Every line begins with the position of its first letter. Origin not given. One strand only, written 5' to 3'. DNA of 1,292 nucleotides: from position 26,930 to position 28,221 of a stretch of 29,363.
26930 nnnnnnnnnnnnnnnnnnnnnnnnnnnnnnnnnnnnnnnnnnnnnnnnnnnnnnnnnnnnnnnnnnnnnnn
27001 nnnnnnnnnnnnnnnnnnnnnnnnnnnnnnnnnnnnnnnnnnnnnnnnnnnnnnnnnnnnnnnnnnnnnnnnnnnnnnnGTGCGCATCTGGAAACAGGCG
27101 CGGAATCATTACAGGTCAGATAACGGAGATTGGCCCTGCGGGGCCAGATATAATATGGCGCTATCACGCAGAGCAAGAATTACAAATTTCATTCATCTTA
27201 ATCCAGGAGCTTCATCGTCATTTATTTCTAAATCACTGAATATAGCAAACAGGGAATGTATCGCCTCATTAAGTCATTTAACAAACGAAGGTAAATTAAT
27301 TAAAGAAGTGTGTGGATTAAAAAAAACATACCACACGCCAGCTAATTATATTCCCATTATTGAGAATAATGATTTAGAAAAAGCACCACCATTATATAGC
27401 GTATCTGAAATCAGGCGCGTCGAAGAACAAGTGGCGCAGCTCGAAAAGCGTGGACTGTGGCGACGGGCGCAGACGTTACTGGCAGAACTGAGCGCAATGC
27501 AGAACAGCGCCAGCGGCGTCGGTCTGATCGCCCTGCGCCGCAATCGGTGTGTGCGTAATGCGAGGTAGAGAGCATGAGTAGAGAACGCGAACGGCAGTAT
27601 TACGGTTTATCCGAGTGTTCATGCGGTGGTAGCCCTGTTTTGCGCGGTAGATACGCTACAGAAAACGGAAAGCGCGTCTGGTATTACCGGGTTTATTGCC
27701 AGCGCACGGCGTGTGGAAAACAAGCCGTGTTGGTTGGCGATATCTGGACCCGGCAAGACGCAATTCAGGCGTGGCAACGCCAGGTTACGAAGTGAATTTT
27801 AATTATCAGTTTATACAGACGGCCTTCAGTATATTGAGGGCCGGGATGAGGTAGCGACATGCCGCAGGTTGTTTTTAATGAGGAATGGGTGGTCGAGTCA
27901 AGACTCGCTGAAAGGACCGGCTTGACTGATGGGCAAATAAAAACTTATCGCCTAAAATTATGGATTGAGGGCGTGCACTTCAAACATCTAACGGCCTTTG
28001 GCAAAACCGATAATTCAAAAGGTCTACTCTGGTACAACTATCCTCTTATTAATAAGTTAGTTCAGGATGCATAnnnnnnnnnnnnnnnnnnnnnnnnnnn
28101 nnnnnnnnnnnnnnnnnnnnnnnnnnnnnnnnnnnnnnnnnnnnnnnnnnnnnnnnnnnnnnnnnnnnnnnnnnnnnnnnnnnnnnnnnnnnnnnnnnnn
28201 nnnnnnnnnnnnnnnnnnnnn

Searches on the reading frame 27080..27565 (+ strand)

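Call 33: search_protein_families(library=ncbifam, proteins=[window:27080-27565:+], max_evalue=0.01)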
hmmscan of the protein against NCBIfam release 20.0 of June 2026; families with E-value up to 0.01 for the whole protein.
window:27080-27565:+ (162 aa): 0 families

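Call 74: search_protein_families(library=pfam, proteins=[window:27080-27565:+], max_evalue=0.05)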
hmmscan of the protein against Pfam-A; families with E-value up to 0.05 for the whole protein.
window:27080-27565:+ (162 aa): 2 families
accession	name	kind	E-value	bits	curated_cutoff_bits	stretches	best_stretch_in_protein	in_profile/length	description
PF06069.16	PerC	-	0.0014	19.3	22.6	1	117-161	5-50/90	PerC transcriptional activator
PF24266.1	HTH_HVO_0163_N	-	0.024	15.1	31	1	30-87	3-60/70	HVO_0163, N-terminal HTH domain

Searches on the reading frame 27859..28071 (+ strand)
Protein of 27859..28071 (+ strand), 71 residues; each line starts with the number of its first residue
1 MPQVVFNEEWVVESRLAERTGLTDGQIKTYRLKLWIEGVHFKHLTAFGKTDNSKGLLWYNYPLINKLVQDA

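Call 74: search_protein_families(library=pfam, proteins=[window:27859-28071:+], max_evalue=0.05)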
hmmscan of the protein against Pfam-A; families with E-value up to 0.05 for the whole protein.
window:27859-28071:+ (71 aa): 1 family
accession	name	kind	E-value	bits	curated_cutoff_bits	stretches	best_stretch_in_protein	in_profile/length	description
PF06806.18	DUF1233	-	2.3e-21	75.6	22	1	5-69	4-67/70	Putative excisionase (DUF1233)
